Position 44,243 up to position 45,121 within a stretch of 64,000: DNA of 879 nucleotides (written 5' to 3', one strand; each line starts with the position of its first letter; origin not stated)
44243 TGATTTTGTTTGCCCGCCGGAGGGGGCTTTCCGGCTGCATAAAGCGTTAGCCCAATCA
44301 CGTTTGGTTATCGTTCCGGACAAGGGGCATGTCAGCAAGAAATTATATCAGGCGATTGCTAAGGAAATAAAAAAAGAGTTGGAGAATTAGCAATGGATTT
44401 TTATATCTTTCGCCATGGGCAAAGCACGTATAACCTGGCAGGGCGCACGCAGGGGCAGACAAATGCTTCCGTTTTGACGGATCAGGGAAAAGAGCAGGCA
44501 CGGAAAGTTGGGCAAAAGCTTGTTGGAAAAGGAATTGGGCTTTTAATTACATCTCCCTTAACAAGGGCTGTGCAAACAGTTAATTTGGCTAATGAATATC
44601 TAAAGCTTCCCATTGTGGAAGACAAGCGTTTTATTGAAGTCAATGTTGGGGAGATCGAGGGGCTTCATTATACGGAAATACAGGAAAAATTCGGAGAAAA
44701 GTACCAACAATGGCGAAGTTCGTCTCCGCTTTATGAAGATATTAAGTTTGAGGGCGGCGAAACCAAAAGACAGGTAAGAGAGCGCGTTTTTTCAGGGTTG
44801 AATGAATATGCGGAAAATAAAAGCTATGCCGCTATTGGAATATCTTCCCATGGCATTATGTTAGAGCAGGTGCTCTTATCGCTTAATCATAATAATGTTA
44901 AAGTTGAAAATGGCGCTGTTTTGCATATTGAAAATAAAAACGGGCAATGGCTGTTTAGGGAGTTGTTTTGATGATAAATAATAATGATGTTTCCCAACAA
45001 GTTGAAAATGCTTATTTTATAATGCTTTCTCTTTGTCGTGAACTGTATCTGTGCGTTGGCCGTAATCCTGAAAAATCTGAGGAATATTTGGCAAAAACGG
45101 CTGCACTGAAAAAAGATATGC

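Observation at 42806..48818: Seven-gene translationally coupled operon: zeta-toxin-like kinase and small partner sit between a histidine phosphatase and TldD/TldE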

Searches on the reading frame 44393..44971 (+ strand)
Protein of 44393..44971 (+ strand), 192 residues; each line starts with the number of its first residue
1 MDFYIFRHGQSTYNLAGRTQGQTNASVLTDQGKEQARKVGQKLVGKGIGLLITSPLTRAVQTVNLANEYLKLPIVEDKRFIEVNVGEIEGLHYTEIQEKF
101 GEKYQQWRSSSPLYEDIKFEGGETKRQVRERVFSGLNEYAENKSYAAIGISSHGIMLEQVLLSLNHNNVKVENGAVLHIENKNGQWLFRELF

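Call 3: search_protein_families(library=pfam, proteins=[window:44393-44971:+], max_evalue=0.1)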
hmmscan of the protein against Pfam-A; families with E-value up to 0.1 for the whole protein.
window:44393-44971:+ (192 aa): 1 family
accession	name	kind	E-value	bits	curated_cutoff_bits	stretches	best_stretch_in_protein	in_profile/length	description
PF00300.27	His_Phos_1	-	3.2e-39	135.1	21.7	1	4-188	2-188/194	Histidine phosphatase superfamily (branch 1)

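Call 4: search_protein_families(library=ncbifam, proteins=[window:44393-44971:+], max_evalue=0.1)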
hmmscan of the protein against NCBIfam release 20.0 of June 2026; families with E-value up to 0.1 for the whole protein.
window:44393-44971:+ (192 aa): 22 families
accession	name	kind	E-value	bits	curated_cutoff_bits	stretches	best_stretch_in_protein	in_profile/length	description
NF045917.1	PhserinePhPspA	equivalog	3.4e-27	95.5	350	1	3-163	4-160/211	phosphoserine phosphatase PspA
TIGR03162.1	ribazole_cobC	equivalog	3e-25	88.7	162.9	1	4-186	2-173/176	alpha-ribazole phosphatase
NF005567.0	PRK07238.1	equivalog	4.9e-23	82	326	1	3-155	180-328/378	bifunctional RNase H/acid phosphatase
NF002901.0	PRK03482.1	equivalog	1.3e-19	70.7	261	1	3-186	4-189/215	2,3-diphosphoglycerate-dependent phosphoglycerate mutase GpmB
NF009994.0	PRK13463.1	equivalog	5.4e-19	68.8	277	1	3-156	5-154/203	phosphoserine phosphatase 1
NF038349.1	dPGM_arch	equivalog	2.3e-18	66.8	225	1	6-104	4-101/194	2,3-diphosphoglycerate-dependent phosphoglycerate mutase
TIGR03848.1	MSMEG_4193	subfamily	4.5e-17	62.2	203.85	1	5-156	4-155/204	MSMEG_4193 family putative phosphomutase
NF011580.0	PRK15004.1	equivalog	3.2e-15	56.7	250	1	1-184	1-176/203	adenosylcobalamin/alpha-ribazole phosphatase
NF002339.0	PRK01295.1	equivalog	1.8e-14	53.7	316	1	5-138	7-141/206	2,3-bisphosphoglycerate-dependent phosphoglycerate mutase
NF010718.0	PRK14120.1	equivalog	1.7e-13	50.4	366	1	5-111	9-120/249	phosphoglyceromutase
NF010713.0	PRK14115.1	equivalog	6.2e-13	48.6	305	1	5-113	6-119/248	2,3-diphosphoglycerate-dependent phosphoglycerate mutase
TIGR01258.1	pgm_1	subfamily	1.9e-12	47.1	81.7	1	5-111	5-116/245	2,3-bisphosphoglycerate-dependent phosphoglycerate mutase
NF010716.0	PRK14118.1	equivalog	1.5e-11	44.1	409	1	1-111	1-116/227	2,3-diphosphoglycerate-dependent phosphoglycerate mutase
NF002217.0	PRK01112.1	equivalog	4.1e-11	42.7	320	2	5-66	6-66/228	2,3-bisphosphoglycerate-dependent phosphoglycerate mutase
NF010714.0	PRK14116.1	equivalog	5.9e-11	42.3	401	1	5-116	6-122/229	2,3-diphosphoglycerate-dependent phosphoglycerate mutase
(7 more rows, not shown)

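Call 33: find_homologous_proteins(query=window:44393-44971:+, max_evalue=1e-10)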
Query window:44393-44971:+ (192 aa): 161 proteins with E <= 1e-10 among 221 candidates; the best 120 are listed.
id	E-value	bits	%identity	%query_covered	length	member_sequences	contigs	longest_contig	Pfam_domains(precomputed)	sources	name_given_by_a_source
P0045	3.0e-120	417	99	100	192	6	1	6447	PF00300.28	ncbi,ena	-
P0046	6.7e-77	275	65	98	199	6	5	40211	PF00300.28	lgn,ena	-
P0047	1.8e-76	274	67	96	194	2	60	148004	PF00300.28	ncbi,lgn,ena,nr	ncbi:MAG: histidine phosphatase family protein [Alphaproteobacteria bacterium]|nr:histidine phosphat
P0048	2.5e-76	273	66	98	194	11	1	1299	PF00300.28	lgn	-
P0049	4.6e-76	273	66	96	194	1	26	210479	PF00300.28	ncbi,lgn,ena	-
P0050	1.0e-75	271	67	96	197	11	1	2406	PF00300.28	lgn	-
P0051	1.2e-75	271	65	96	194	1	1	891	PF00300.28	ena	-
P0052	1.4e-75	271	66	96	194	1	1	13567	PF00300.28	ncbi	-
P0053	1.7e-75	271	66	98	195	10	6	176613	PF00300.28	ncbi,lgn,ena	-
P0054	3.2e-75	270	65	96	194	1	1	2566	PF00300.28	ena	-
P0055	5.7e-75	269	66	98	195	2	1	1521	PF00300.28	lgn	-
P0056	5.8e-75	269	66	98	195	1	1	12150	PF00300.28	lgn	-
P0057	8.1e-75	269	64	98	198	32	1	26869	PF00300.28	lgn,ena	-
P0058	1.3e-74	268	66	97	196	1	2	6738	PF00300.28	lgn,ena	-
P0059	1.5e-74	268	67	96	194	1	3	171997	PF00300.28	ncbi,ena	-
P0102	9.8e-63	229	58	96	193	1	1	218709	PF00300.28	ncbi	-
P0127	4.1e-59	217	57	96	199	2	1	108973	PF00300.28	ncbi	-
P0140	3.1e-57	211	55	96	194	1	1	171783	PF00300.28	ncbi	-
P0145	6.4e-56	207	51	97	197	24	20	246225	PF00300.28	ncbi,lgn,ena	-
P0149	5.5e-55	204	55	96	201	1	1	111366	PF00300.28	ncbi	-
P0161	2.7e-53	198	52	96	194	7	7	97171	PF00300.28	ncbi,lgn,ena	-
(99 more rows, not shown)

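Call 34: find_encoding_contigs(protein=P0145, flank=5000, max_places=2)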
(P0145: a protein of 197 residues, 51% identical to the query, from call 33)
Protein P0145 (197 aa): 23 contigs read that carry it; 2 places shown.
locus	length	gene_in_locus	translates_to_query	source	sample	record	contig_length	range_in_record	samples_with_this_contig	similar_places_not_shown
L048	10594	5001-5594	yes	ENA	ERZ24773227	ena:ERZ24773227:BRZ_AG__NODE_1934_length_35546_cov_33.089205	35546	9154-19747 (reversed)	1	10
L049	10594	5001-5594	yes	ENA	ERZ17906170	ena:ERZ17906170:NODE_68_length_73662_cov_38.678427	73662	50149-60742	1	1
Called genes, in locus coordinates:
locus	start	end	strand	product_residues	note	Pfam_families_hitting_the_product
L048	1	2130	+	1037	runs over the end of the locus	PF00873:ACR_tran, PF03176:MMPL, PF02355:SecD_SecF_C (weak), PF03176:MMPL (weak)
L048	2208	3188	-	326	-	PF02016:Peptidase_S66, PF17676:Peptidase_S66C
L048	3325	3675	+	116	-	PF00717:Peptidase_S24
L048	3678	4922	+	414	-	PF00817:IMS, PF11798:IMS_HHH (faint), PF11799:IMS_C, PF13438:DUF4113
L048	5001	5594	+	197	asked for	PF00300:His_Phos_1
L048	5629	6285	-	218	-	PF01613:Flavin_Reduct, PF00301:Rubredoxin, PF21349:RUBY_RBDX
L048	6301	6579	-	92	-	PF04102:SlyX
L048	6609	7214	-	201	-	PF00625:Guanylate_kin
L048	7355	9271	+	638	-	PF02554:CstA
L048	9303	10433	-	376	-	PF13609:Porin_4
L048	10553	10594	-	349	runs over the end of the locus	PF00535:Glycos_transf_2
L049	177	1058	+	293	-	-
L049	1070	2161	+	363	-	-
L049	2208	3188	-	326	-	PF02016:Peptidase_S66, PF17676:Peptidase_S66C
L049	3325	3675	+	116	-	PF00717:Peptidase_S24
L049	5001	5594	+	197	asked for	PF00300:His_Phos_1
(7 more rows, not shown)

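Call 35: find_encoding_contigs(protein=P0149, flank=5000, max_places=2)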
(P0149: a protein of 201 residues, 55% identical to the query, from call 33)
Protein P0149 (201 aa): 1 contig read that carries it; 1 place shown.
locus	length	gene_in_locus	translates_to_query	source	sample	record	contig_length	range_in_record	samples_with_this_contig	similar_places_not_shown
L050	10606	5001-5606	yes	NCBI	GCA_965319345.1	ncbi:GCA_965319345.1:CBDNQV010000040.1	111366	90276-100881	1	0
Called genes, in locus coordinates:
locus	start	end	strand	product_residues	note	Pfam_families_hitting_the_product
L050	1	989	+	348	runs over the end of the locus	PF01384:PHO4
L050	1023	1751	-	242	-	-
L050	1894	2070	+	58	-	-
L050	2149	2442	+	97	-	-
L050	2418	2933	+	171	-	-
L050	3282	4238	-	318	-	-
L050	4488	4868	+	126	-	PF08719:NADAR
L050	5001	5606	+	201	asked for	PF00300:His_Phos_1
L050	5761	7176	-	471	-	-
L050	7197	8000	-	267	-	-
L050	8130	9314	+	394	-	-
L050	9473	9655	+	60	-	-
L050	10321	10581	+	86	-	PF01649:Ribosomal_S20p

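Call 36: find_encoding_contigs(protein=P0161, flank=5000, max_places=2)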
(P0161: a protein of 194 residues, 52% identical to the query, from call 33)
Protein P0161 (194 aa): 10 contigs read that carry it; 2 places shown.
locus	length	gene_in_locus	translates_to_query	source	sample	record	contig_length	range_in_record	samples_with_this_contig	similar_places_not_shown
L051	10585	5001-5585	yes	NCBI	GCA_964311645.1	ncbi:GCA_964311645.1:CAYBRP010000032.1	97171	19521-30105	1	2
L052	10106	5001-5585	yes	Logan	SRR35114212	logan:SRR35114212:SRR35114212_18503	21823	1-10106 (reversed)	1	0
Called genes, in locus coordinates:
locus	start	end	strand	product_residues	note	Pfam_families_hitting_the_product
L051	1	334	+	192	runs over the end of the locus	PF13302:Acetyltransf_3, PF00583:Acetyltransf_1, PF13420:Acetyltransf_4 (weak)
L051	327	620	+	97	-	-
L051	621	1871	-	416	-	PF01979:Amidohydro_1, PF07969:Amidohydro_3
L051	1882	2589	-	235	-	PF02146:SIR2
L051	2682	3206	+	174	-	PF02677:QueH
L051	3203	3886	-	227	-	-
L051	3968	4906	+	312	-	PF00561:Abhydrolase_1, PF12146:Hydrolase_4 (weak), PF12697:Abhydrolase_6 (weak)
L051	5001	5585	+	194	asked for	PF00300:His_Phos_1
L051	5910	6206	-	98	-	-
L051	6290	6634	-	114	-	-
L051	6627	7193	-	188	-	PF12917:YfbR-like, PF13023:HD_3, PF01966:HD (weak)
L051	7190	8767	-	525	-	PF00005:ABC_tran, PF13401:AAA_22 (faint), PF13555:AAA_29 (faint), PF20720:nSTAND3 (faint), PF13304:AAA_21 (faint), PF08352:oligo_HPY (faint), PF02463:SMC_N (weak), PF00005:ABC_tran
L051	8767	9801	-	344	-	PF12911:OppC_N (weak), PF00528:BPD_transp_1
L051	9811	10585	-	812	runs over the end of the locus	-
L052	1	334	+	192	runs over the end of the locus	PF13302:Acetyltransf_3, PF00583:Acetyltransf_1, PF13420:Acetyltransf_4 (weak)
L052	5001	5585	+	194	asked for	PF00300:His_Phos_1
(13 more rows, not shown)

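Call 74: search_protein_families(library=padloc, proteins=[window:44393-44971:+], max_evalue=0.01)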
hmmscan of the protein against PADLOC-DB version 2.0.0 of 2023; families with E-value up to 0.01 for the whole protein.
window:44393-44971:+ (192 aa): 0 families

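Call 75: search_solved_structures(query=window:44393-44971:+, max_evalue=1e-8)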
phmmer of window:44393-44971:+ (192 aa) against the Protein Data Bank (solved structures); distinct sequences matched with E-value up to 1e-8: 13.
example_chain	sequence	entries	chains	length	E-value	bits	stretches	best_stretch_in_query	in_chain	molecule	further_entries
4ij5_A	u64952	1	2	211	1.1e-15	61.1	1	4-159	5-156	Phosphoserine phosphatase 1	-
4ij6_A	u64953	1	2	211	2.5e-14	56.7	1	5-159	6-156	Phosphoserine phosphatase 1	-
1ebb_A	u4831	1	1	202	8.1e-14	55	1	3-163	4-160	PHOSPHATASE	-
1h2e_A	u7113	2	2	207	8.6e-14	55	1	3-163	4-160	PHOSPHATASE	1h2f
9mmh_A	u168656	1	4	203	1.5e-10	44.4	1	3-159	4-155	Phosphoglycerate mutase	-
3lnt_A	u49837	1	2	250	7.8e-10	42.1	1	4-110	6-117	2,3-bisphosphoglycerate-dependent phosphoglycerate mutase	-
3ezn_A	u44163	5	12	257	8.4e-10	42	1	4-110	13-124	2,3-bisphosphoglycerate-dependent phosphoglycerate mutase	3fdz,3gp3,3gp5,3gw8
3pgm_A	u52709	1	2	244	1.2e-09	41.5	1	5-110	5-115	Phosphoglycerate mutase 1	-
3d8h_A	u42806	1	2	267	1.3e-09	41.3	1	5-112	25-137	Glycolytic phosphoglycerate mutase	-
5um0_A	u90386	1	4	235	3e-09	40.2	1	2-111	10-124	2,3-bisphosphoglycerate-dependent phosphoglycerate mutase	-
5vve_A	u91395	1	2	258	3.1e-09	40.1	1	4-137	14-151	Phosphoglycerate mutase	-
3kkk_A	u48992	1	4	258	4.8e-09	39.5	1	4-111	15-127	Phosphoglycerate mutase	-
1xq9_A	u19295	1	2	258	4.8e-09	39.5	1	4-111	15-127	phosphoglycerate mutase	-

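Call 93: find_encoding_contigs(protein=P0102, flank=3500, max_places=1)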
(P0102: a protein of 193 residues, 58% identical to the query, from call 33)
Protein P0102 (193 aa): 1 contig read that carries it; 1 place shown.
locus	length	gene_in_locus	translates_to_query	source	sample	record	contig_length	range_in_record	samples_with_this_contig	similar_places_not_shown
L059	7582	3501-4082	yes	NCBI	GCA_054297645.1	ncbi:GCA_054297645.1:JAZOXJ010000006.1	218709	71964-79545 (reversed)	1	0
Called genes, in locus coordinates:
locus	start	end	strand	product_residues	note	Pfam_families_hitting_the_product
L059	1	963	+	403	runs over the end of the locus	PF17854:FtsK_alpha, PF01580:FtsK_SpoIIIE, PF12846:AAA_10 (faint)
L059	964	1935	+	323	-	PF01073:3Beta_HSD, PF01370:Epimerase, PF02719:Polysacc_synt_2, PF04321:RmlD_sub_bind, PF05368:NmrA (weak), PF13460:NAD_binding_10, PF16363:GDP_Man_Dehyd, PF07993:NAD_binding_4 (weak)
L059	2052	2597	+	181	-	PF02677:QueH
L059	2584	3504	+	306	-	PF00561:Abhydrolase_1, PF12146:Hydrolase_4, PF08386:Abhydrolase_4 (weak)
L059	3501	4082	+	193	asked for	PF00300:His_Phos_1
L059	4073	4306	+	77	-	-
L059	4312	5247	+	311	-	PF06414:Zeta_toxin, PF13671:AAA_33 (weak)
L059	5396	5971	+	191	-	PF13302:Acetyltransf_3, PF13420:Acetyltransf_4, PF00583:Acetyltransf_1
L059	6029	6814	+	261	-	PF01261:AP_endonuc_2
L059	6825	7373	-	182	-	PF12917:YfbR-like, PF13023:HD_3, PF01966:HD (weak)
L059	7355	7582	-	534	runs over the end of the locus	PF00005:ABC_tran, PF02463:SMC_N (faint), PF13304:AAA_21 (faint), PF08352:oligo_HPY (faint), PF00005:ABC_tran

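Call 94: find_encoding_contigs(protein=P0127, flank=3500, max_places=1)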
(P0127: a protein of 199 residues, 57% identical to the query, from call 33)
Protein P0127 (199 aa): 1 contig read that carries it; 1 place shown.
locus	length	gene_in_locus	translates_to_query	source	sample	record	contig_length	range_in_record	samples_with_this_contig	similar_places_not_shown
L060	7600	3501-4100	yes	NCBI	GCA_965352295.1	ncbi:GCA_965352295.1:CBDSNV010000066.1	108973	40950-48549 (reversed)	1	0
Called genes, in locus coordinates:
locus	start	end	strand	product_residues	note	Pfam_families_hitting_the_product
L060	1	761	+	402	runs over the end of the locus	PF00764:Arginosuc_synth, PF20979:Arginosuc_syn_C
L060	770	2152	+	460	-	PF00206:Lyase_1, PF14698:ASL_C2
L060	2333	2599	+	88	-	-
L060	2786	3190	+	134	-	-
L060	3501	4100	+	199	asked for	PF00300:His_Phos_1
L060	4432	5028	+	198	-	-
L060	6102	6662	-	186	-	PF06821:Ser_hydrolase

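Call 95: find_encoding_contigs(protein=P0140, flank=3500, max_places=1)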
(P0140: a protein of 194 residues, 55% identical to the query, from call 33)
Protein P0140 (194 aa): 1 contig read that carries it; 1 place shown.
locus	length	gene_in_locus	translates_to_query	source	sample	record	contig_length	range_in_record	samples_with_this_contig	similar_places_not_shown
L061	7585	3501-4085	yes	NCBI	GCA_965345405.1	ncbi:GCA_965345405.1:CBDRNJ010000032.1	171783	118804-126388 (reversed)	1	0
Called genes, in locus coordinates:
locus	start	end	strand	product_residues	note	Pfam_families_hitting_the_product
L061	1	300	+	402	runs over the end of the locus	PF17854:FtsK_alpha, PF01580:FtsK_SpoIIIE, PF12846:AAA_10 (faint)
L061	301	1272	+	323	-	PF01073:3Beta_HSD, PF01370:Epimerase, PF02719:Polysacc_synt_2, PF04321:RmlD_sub_bind, PF05368:NmrA, PF13460:NAD_binding_10, PF16363:GDP_Man_Dehyd, PF07993:NAD_binding_4 (weak)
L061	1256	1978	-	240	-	PF02146:SIR2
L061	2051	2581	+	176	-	PF02677:QueH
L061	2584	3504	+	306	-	PF00561:Abhydrolase_1, PF12146:Hydrolase_4, PF08386:Abhydrolase_4 (weak)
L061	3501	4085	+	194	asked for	PF00300:His_Phos_1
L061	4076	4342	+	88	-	-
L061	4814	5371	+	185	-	PF13302:Acetyltransf_3, PF13420:Acetyltransf_4 (weak), PF00583:Acetyltransf_1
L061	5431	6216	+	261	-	PF01261:AP_endonuc_2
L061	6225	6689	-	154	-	PF01966:HD (weak), PF13023:HD_3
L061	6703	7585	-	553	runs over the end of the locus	PF00005:ABC_tran, PF02463:SMC_N (faint), PF13401:AAA_22 (faint), PF20720:nSTAND3 (faint), PF13304:AAA_21 (faint), PF00005:ABC_tran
